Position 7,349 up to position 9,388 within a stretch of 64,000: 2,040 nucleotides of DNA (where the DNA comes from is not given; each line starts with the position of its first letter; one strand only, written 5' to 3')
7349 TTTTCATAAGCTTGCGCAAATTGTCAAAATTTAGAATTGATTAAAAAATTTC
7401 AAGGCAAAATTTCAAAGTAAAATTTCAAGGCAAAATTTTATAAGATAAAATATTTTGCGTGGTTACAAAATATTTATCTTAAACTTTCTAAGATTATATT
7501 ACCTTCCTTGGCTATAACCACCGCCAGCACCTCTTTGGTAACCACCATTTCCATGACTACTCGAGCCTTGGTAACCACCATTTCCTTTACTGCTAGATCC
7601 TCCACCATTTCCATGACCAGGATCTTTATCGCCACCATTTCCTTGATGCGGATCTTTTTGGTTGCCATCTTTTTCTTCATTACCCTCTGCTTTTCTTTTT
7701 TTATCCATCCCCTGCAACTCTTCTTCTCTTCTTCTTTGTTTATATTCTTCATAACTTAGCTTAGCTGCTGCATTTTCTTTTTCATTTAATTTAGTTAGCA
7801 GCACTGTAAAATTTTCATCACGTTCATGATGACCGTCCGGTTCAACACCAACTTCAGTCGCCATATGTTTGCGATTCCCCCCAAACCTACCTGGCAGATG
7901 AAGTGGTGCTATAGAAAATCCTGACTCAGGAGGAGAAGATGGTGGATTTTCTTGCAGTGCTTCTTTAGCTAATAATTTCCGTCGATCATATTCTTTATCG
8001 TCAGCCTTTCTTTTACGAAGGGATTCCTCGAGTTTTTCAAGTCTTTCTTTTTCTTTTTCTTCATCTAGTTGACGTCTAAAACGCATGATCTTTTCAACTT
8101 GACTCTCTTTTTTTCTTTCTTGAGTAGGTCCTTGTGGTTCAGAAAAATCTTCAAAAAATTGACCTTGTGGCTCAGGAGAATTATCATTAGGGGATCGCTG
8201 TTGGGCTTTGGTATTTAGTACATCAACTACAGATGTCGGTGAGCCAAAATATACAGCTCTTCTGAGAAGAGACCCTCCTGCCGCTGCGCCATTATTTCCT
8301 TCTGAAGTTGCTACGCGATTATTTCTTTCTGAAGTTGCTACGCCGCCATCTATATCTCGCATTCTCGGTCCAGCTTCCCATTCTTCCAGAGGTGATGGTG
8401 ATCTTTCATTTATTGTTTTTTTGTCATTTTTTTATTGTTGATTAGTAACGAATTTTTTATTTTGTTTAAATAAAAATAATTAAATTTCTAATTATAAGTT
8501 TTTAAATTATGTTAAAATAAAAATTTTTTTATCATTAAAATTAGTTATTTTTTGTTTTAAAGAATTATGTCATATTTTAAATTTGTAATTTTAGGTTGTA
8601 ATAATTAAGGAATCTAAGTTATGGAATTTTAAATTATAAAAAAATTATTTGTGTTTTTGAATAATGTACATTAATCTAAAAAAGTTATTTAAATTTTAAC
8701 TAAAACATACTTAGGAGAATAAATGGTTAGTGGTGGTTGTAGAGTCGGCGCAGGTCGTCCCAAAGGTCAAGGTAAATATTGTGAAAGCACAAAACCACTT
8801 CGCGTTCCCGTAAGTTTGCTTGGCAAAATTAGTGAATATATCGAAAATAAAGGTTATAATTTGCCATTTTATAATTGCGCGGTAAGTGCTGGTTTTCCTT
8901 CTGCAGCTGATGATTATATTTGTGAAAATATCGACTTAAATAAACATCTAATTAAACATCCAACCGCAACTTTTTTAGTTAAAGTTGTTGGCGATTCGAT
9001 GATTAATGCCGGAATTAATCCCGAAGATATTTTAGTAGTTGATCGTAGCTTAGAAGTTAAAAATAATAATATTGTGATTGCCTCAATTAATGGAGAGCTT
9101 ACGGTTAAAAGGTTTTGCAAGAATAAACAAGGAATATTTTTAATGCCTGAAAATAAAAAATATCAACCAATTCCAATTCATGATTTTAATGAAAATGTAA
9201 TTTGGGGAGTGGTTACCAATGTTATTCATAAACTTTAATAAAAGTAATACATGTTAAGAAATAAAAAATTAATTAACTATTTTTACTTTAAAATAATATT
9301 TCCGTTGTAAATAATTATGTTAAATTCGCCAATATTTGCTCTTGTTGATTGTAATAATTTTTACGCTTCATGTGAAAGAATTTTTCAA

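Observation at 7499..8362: GC-rich coiled-coil protein with KRK clusters and a GNGG/Tyr-rich tail: candidate nucleus- or RNA-granule-targeted effector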

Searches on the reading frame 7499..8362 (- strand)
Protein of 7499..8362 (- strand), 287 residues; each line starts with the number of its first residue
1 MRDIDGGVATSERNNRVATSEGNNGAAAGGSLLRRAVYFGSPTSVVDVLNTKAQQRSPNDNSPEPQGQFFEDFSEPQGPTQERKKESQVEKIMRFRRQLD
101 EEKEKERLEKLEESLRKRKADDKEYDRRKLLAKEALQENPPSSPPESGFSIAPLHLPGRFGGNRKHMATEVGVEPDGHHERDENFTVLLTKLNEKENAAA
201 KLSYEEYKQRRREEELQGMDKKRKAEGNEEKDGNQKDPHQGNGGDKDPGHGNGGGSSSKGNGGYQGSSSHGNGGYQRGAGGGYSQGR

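Call 5: search_protein_families(library=pfam, proteins=[window:7499-8362:-], max_evalue=1)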
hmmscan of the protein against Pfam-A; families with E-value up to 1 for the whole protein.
window:7499-8362:- (287 aa): 2 families
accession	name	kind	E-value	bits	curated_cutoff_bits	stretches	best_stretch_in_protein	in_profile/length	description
PF07792.17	Afi1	-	0.069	14.1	25.5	1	175-240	38-106/128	Docking domain of Afi1 for Arf3 in vesicle trafficking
PF07172.16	GRP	-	0.65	11.1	30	1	223-286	29-89/90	Glycine rich protein family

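Call 7: find_homologous_proteins(query=window:7499-8362:-, max_evalue=0.01)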
Query window:7499-8362:- (287 aa): 5 proteins with E <= 0.01 among 3963 candidates.
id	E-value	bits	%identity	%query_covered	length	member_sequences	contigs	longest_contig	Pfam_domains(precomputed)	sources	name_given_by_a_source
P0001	3.7e-174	596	97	100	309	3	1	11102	-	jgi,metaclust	metaclust:\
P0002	9.8e-154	529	88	100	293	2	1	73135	-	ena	-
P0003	3.2e-153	528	87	100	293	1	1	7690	-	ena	-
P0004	1.1e-120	421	74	85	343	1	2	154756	-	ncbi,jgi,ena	jgi:hypothetical protein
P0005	6.5e-103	363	76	86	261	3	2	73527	-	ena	-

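Call 8: search_protein_families(library=ncbifam, proteins=[window:7499-8362:-], max_evalue=0.1)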
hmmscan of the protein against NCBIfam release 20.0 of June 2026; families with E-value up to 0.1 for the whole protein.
window:7499-8362:- (287 aa): 0 families

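Call 10: find_encoding_contigs(protein=P0004, flank=10000, max_places=4)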
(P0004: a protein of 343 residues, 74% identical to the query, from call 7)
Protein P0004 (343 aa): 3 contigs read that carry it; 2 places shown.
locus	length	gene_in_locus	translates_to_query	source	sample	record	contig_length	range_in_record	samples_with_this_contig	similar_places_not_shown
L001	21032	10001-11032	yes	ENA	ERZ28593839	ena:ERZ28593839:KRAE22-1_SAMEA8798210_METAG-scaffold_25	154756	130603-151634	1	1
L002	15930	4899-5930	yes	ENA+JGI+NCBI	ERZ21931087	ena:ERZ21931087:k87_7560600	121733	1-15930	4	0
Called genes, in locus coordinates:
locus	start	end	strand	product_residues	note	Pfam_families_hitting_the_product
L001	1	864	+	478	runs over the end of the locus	PF00072:Response_reg, PF00158:Sigma54_activat, PF14532:Sigma54_activ_2, PF25601:AAA_lid_14, PF02954:HTH_8 (weak)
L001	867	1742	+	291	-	PF00483:NTP_transferase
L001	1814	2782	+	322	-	PF00698:Acyl_transf_1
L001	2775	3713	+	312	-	PF20434:BD-FAE (faint), PF00561:Abhydrolase_1 (faint), PF12146:Hydrolase_4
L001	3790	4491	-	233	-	PF00023:Ank, PF12796:Ank_2, PF13637:Ank_4, PF13857:Ank_5, PF12796:Ank_2, PF13637:Ank_4, PF13857:Ank_5, PF00023:Ank, +6 more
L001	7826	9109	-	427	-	PF00817:IMS, PF11799:IMS_C, PF13438:DUF4113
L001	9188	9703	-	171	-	PF00717:Peptidase_S24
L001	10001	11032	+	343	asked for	-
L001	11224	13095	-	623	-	PF00931:NB-ARC (faint), PF02463:SMC_N (faint), PF03193:RsgA_GTPase (faint), PF13555:AAA_29 (faint), PF00004:AAA (faint), PF00005:ABC_tran, PF00005:ABC_tran, PF16326:ABC_tran_CTD, +5 more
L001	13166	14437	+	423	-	PF00675:Peptidase_M16, PF05193:Peptidase_M16_C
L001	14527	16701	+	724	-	PF00378:ECH_1, PF16113:ECH_2, PF02737:3HCDH_N, PF00725:3HCDH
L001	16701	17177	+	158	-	PF02075:RuvC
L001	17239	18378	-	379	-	-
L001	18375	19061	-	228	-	-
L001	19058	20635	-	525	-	-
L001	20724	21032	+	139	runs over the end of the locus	PF01648:ACPS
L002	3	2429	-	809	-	?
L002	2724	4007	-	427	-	PF00817:IMS, PF11799:IMS_C, PF13438:DUF4113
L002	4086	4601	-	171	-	PF00717:Peptidase_S24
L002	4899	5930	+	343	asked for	-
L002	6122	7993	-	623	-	PF00931:NB-ARC (faint), PF02463:SMC_N (faint), PF03193:RsgA_GTPase (faint), PF13555:AAA_29 (faint), PF00004:AAA (faint), PF00005:ABC_tran, PF00005:ABC_tran, PF16326:ABC_tran_CTD, +5 more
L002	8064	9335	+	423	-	PF00675:Peptidase_M16, PF05193:Peptidase_M16_C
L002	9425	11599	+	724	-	PF00378:ECH_1, PF16113:ECH_2, PF02737:3HCDH_N, PF00725:3HCDH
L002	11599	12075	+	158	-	PF02075:RuvC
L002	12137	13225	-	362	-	-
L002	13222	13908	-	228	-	-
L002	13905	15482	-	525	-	-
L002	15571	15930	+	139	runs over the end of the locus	PF01648:ACPS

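Call 11: find_related_loci(query=A1, collection=genome_contigs, flank=10000)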
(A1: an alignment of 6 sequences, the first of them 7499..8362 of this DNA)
Query A1 (287 aa) in genome_contigs; peptide patterns used: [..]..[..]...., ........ (x = any residue, [..] = any of these).
145 stretches matched a pattern, but none encodes a relative of the query by tblastn (E <= 1e-3).

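Call 12: list_cluster_members(proteins=[P0001, P0002, P0004, P0005, window:7499-8362:-])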
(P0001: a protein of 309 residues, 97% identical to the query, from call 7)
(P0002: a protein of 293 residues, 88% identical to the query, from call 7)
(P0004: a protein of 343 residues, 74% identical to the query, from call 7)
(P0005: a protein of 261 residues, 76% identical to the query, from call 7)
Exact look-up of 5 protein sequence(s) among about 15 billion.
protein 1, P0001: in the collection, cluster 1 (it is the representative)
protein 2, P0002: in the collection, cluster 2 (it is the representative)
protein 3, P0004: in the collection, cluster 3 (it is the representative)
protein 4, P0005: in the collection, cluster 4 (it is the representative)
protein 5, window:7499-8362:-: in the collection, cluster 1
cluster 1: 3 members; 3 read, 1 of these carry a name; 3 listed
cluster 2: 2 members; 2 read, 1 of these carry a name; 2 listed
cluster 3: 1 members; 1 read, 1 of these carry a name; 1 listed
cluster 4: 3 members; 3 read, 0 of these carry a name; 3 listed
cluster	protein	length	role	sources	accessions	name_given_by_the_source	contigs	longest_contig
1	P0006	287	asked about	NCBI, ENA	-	-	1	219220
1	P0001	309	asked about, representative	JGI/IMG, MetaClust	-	\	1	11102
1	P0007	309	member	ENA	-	-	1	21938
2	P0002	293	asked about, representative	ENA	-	-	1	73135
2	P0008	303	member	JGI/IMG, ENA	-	hypothetical protein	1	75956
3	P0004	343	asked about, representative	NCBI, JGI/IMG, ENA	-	hypothetical protein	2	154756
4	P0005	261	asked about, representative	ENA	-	-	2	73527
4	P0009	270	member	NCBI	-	-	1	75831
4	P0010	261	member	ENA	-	-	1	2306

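Call 26: find_encoding_contigs(protein=P0002, flank=10000, max_places=3)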
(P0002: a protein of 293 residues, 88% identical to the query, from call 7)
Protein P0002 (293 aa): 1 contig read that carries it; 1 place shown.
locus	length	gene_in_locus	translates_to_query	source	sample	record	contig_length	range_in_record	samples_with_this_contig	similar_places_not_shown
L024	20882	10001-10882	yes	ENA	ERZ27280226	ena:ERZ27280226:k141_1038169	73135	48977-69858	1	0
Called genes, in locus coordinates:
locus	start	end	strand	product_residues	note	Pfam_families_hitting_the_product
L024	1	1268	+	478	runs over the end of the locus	PF00072:Response_reg, PF00158:Sigma54_activat, PF14532:Sigma54_activ_2, PF25601:AAA_lid_14, PF02954:HTH_8 (weak)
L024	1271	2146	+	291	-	PF00483:NTP_transferase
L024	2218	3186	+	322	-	PF00698:Acyl_transf_1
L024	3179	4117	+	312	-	PF20434:BD-FAE (weak), PF00561:Abhydrolase_1 (faint), PF12146:Hydrolase_4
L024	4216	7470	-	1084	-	PF12796:Ank_2, PF13857:Ank_5, PF12796:Ank_2, PF13857:Ank_5, PF13637:Ank_4, PF12796:Ank_2, PF13857:Ank_5, PF00023:Ank, +14 more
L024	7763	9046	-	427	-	PF00817:IMS, PF11799:IMS_C, PF13438:DUF4113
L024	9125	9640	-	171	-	PF00717:Peptidase_S24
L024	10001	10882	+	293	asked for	-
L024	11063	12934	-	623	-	PF02463:SMC_N (faint), PF03193:RsgA_GTPase (faint), PF13555:AAA_29 (faint), PF00004:AAA (faint), PF00005:ABC_tran, PF01926:MMR_HSR1 (faint), PF00005:ABC_tran, PF16326:ABC_tran_CTD, +3 more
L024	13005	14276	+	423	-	PF00675:Peptidase_M16, PF05193:Peptidase_M16_C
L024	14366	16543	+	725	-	PF00378:ECH_1, PF16113:ECH_2, PF02737:3HCDH_N, PF00725:3HCDH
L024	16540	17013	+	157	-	PF02075:RuvC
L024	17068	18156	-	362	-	-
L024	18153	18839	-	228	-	-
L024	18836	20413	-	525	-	-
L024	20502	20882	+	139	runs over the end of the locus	PF01648:ACPS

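Call 27: find_encoding_contigs(protein=P0005, flank=10000, max_places=3)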
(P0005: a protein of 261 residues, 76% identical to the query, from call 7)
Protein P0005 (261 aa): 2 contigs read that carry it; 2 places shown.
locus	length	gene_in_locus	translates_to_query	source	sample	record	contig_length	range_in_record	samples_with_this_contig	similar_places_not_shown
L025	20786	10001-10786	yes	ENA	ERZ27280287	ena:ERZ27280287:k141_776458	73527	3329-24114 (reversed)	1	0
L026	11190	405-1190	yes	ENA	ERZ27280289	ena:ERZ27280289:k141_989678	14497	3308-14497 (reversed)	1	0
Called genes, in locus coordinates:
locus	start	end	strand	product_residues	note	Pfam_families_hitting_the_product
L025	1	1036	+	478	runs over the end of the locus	PF00072:Response_reg, PF00158:Sigma54_activat, PF14532:Sigma54_activ_2, PF25601:AAA_lid_14, PF02954:HTH_8 (weak)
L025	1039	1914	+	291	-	PF00483:NTP_transferase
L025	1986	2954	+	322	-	PF00698:Acyl_transf_1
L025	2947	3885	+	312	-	PF20434:BD-FAE (weak), PF00561:Abhydrolase_1 (faint), PF12146:Hydrolase_4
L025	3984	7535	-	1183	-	PF12796:Ank_2, PF13857:Ank_5, PF12796:Ank_2, PF13637:Ank_4, PF00023:Ank, PF12796:Ank_2, PF13637:Ank_4, PF13857:Ank_5, +25 more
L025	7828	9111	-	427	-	PF00817:IMS, PF11799:IMS_C, PF13438:DUF4113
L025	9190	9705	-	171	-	PF00717:Peptidase_S24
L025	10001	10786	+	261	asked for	-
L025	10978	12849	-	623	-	PF02463:SMC_N (faint), PF03193:RsgA_GTPase (faint), PF13555:AAA_29 (faint), PF00004:AAA (faint), PF00005:ABC_tran, PF01926:MMR_HSR1 (faint), PF00005:ABC_tran, PF16326:ABC_tran_CTD, +3 more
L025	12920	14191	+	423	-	PF00675:Peptidase_M16, PF05193:Peptidase_M16_C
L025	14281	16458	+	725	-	PF00378:ECH_1, PF16113:ECH_2, PF02737:3HCDH_N, PF00725:3HCDH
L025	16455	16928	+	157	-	PF02075:RuvC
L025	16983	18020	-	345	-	-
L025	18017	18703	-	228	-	-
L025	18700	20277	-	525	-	-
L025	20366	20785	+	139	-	PF01648:ACPS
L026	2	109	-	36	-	?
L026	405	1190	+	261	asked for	-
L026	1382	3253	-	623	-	PF02463:SMC_N (faint), PF03193:RsgA_GTPase (faint), PF13555:AAA_29 (faint), PF00004:AAA (faint), PF00005:ABC_tran, PF01926:MMR_HSR1 (faint), PF00005:ABC_tran, PF16326:ABC_tran_CTD, +3 more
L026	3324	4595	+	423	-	PF00675:Peptidase_M16, PF05193:Peptidase_M16_C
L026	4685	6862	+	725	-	PF00378:ECH_1, PF16113:ECH_2, PF02737:3HCDH_N, PF00725:3HCDH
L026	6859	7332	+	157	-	PF02075:RuvC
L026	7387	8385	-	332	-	-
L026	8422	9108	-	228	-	-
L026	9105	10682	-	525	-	-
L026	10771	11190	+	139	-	PF01648:ACPS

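Call 28: find_encoding_contigs(protein=P0001, flank=10000, max_places=3)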
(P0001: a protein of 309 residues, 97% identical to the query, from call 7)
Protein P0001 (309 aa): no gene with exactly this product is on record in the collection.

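Call 30: search_protein_representatives(alignment_id=A1)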
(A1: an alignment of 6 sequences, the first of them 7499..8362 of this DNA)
Query: 6 sequences, 326 profile positions. Proteins with E-value up to 0.001 (for the whole library): 1; up to 1e-10: 1; up to 1e-30: 1. The best 1 are listed.
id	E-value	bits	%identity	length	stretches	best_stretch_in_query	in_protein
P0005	6.4e-138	476.2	-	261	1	1-326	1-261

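Call 42: predict_structure(alignment_id=A1)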
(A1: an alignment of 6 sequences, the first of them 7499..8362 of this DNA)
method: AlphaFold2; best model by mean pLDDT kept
length: 287 residues; sequences in the alignment: 6
mean_pLDDT: 54.2   pTM: 0.21
mean pLDDT of the five models: 54.2, 53.3, 50.0, 50.0, 49.2
residues with pLDDT >= 90: 3; 70-90: 88; 50-70: 28; < 50: 168
segments of 3 or more residues with pLDDT < 50: 1-75, 146-174, 176-180, 229-237, 239-287
pLDDT, mean of each block of 10 residues (from residue 1): 32 30 31 36 38 38 38 48 67 87 88 88 88 80 54 38 37 43 67 78 82 78 60 46 41 37 41 40 39
secondary structure, 60 per line:
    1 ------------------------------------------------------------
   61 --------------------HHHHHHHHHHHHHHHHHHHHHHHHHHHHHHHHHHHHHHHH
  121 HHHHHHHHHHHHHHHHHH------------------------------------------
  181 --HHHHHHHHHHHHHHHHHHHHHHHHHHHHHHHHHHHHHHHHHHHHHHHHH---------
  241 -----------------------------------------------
elements in order: H81-138 H183-231

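Call 45: find_related_loci(query=A1, collection=metagenome_contigs, flank=4000)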
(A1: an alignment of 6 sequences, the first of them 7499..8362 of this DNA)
Query A1 (287 aa) in metagenome_contigs; peptide patterns used: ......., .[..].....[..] (x = any residue, [..] = any of these).
595 stretches matched a pattern; 1 encode a relative of the query (tblastn E <= 1e-3); 1 distinct loci.
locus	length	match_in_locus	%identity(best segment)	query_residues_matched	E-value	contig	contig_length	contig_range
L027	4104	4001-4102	88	1-34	1e-13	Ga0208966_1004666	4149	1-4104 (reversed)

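Call 48: search_protein_families(library=phrogs, proteins=[P0004], max_evalue=0.1)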
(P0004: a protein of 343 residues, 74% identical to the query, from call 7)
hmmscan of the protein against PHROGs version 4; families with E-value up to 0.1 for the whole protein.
P0004 (343 aa): 1 family
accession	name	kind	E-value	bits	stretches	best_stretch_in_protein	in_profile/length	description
phrog_20392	-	unknown function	0.066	14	1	21-134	50-157/228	-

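Call 49: search_protein_families(library=padloc, proteins=[P0004], max_evalue=0.1)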
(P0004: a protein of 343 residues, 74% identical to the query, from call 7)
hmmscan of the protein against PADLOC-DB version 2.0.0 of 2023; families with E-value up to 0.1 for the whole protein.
P0004 (343 aa): 0 families

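Call 50: search_solved_structures(query=A5, max_evalue=1)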
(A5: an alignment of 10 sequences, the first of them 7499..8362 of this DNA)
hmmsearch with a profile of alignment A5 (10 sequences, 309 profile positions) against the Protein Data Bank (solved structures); distinct sequences matched with E-value up to 1: 2.
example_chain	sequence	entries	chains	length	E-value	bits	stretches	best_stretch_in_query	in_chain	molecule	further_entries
2p32_A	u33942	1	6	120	0.42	13.5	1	185-259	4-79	Heat shock 70 kDa protein A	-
6agf_A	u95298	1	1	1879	0.69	12.8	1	230-297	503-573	Sodium channel protein type 4 subunit alpha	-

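Call 68: fold_search(model_id=the predicted structure, library=pdb)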
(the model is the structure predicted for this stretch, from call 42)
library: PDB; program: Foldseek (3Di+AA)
matches with E <= 10: 0; with E <= 0.001: 0
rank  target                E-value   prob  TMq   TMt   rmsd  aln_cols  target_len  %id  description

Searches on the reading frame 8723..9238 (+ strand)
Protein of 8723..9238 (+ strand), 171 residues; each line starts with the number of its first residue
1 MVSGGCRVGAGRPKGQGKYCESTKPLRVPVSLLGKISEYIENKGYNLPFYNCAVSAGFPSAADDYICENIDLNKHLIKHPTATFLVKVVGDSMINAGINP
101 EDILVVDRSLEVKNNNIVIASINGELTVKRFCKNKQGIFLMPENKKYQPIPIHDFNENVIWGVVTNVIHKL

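Call 5: search_protein_families(library=pfam, proteins=[window:8723-9238:+], max_evalue=1)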
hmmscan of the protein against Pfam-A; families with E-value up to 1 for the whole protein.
window:8723-9238:+ (171 aa): 2 families
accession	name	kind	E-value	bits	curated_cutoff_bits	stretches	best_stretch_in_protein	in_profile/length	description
PF00717.28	Peptidase_S24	-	2.3e-30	105.1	23.3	1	48-164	1-115/116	Peptidase S24-like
PF22783.1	BapA_N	-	0.1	12.7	27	1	86-135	22-68/123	BapA, prefix-like domain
